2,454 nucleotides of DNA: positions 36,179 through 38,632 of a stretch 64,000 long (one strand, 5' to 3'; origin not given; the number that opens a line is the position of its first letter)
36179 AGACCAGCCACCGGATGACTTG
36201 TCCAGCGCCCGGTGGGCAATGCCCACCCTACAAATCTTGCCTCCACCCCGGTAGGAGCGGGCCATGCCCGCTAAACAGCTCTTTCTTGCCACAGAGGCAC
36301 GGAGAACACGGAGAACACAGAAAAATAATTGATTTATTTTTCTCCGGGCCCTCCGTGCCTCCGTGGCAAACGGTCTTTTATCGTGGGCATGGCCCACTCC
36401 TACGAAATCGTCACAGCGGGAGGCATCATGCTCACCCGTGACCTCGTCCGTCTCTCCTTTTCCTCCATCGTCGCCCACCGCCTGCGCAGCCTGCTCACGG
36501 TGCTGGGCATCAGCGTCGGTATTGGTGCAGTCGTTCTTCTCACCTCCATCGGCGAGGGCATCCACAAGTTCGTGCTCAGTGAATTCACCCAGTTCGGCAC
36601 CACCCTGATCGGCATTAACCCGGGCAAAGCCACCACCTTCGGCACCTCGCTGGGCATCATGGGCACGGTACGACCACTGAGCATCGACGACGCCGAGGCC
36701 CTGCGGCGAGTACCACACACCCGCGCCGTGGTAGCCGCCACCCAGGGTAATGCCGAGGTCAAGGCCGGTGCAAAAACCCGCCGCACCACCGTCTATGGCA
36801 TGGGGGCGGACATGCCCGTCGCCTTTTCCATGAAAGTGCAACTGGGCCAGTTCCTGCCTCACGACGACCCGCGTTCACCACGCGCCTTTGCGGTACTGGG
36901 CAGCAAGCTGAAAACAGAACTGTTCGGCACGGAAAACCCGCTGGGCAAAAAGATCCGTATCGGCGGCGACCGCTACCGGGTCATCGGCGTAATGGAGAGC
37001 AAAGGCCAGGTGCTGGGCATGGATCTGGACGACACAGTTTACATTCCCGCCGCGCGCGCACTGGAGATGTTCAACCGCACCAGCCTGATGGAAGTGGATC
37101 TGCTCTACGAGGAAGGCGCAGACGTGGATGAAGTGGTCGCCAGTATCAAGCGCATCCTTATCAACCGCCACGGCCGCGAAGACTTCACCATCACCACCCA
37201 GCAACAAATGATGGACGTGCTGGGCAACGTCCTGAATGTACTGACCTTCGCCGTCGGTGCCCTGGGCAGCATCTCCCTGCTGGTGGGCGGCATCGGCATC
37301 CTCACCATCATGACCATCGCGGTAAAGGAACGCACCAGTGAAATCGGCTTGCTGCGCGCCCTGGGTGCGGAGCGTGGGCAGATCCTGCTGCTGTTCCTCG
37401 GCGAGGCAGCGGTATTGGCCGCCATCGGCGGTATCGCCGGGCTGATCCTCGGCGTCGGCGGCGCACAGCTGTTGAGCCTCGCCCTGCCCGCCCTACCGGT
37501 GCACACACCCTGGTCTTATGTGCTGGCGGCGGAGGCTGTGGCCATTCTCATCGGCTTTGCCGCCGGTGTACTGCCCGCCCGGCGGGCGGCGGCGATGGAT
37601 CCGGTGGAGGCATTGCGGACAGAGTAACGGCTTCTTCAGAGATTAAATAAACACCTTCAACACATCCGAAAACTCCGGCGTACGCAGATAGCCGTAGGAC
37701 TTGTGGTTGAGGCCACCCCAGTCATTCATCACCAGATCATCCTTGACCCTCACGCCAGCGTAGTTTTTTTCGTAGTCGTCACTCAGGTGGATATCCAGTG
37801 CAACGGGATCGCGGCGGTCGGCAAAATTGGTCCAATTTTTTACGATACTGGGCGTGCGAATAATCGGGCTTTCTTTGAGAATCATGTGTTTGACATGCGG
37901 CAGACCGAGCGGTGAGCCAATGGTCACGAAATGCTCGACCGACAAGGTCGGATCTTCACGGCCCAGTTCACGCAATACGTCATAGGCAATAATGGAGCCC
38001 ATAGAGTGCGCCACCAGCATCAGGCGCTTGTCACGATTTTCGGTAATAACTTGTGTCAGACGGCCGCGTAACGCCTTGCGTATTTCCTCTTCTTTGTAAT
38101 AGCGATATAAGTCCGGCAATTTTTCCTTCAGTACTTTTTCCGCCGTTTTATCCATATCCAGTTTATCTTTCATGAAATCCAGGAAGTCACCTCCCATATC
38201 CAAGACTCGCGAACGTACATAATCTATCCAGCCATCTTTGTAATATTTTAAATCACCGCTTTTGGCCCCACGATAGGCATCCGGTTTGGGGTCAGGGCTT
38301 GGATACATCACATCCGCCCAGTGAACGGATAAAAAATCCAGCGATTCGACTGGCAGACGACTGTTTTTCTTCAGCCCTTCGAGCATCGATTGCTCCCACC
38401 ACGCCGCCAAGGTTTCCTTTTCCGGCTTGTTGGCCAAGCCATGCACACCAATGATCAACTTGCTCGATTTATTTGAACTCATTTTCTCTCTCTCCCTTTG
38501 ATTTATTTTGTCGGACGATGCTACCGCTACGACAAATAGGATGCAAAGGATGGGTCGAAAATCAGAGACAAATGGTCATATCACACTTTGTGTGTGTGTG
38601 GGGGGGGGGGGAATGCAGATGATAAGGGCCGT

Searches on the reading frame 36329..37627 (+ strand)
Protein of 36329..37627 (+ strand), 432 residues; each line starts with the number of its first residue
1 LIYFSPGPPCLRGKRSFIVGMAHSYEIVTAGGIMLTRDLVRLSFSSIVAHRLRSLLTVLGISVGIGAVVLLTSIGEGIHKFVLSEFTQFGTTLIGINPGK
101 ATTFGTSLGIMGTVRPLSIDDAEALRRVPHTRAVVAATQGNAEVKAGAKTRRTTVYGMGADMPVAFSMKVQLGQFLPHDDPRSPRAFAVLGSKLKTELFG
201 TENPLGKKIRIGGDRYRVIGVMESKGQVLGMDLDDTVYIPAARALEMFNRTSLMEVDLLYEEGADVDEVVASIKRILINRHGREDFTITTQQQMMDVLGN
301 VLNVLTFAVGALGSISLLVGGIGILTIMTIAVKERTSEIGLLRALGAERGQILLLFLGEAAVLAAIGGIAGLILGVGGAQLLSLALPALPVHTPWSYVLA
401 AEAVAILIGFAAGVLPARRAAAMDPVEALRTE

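Call 5: search_protein_families(library=pfam, proteins=[window:36329-37627:+], max_evalue=0.01)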
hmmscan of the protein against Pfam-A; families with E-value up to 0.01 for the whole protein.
window:36329-37627:+ (432 aa): 2 families
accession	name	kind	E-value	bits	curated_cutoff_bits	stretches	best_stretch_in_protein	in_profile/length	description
PF12704.14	MacB_PCD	-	4.9e-44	151.5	27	1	54-275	1-206/207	MacB-like periplasmic core domain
PF02687.27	FtsX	-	2.7e-22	79.5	25.5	1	312-425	3-120/120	FtsX-like permease C-terminal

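Call 6: search_protein_families(library=ncbifam, proteins=[window:36329-37627:+], max_evalue=0.01)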
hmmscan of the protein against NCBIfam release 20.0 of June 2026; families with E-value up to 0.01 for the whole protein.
window:36329-37627:+ (432 aa): 9 families
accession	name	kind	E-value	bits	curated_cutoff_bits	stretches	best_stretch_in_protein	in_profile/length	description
NF007826.0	PRK10535.1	equivalog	3.1e-53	181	966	1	38-432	256-648/648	macrolide ABC transporter ATP-binding protein/permease MacB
TIGR03434.1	ADOP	subfamily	1.1e-38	132.9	622.3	1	151-432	525-803/803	ADOP family duplicated permease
TIGR02212.1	lolCE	equivalog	2.7e-14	52.9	362.45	1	215-432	183-411/411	lipoprotein-releasing ABC transporter permease subunit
NF008076.0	PRK10814.1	exception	1.7e-09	37.2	473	1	309-432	267-399/399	lipoprotein-releasing ABC transporter permease subunit LolC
TIGR01185.1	devC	equivalog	5.1e-06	25.7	290.35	1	250-427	203-378/380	ABC transporter permease DevC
NF038346.1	FtsX_actino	exception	1e-05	25.1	250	1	287-387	161-262/308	permease-like cell division protein FtsX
NF041854.1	ABC_perm_YbbP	equivalog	3.9e-05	21.8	999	1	284-431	219-370/806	putative ABC transporter permease subunit YbbP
NF008357.0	PRK11146.1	exception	8.3e-05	21.6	439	1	321-376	284-339/414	lipoprotein-releasing ABC transporter permease subunit LolE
TIGR02213.1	lolE_release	exception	0.00028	19.9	540.35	1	321-429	281-408/411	lipoprotein-releasing ABC transporter permease subunit LolE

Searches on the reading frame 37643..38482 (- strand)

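Call 5: search_protein_families(library=pfam, proteins=[window:37643-38482:-], max_evalue=0.01)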
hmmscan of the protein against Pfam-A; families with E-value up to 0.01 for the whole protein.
window:37643-38482:- (279 aa): 5 families
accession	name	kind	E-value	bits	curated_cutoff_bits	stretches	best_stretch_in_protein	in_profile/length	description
PF05990.18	DUF900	-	5.4e-06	26.5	20.5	1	133-179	75-121/232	Alpha/beta hydrolase of unknown function (DUF900)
PF05057.20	DUF676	-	0.00061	19.8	20.3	0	141-198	65-132/217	Putative serine esterase (DUF676)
PF02450.21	LCAT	-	0.0013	18.5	21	1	146-192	115-162/392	Lecithin:cholesterol acyltransferase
PF07819.20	PGAP1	-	0.0022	18.2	24.3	1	146-198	85-135/233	PGAP1-like alpha/beta domain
PF10230.15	LIDHydrolase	-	0.004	17.4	27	1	132-186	70-114/262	Lipid-droplet associated hydrolase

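Call 77: search_protein_families(library=padloc, proteins=[window:37643-38482:-], max_evalue=0.001)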
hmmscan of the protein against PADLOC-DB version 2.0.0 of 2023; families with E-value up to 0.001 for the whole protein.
window:37643-38482:- (279 aa): 0 families
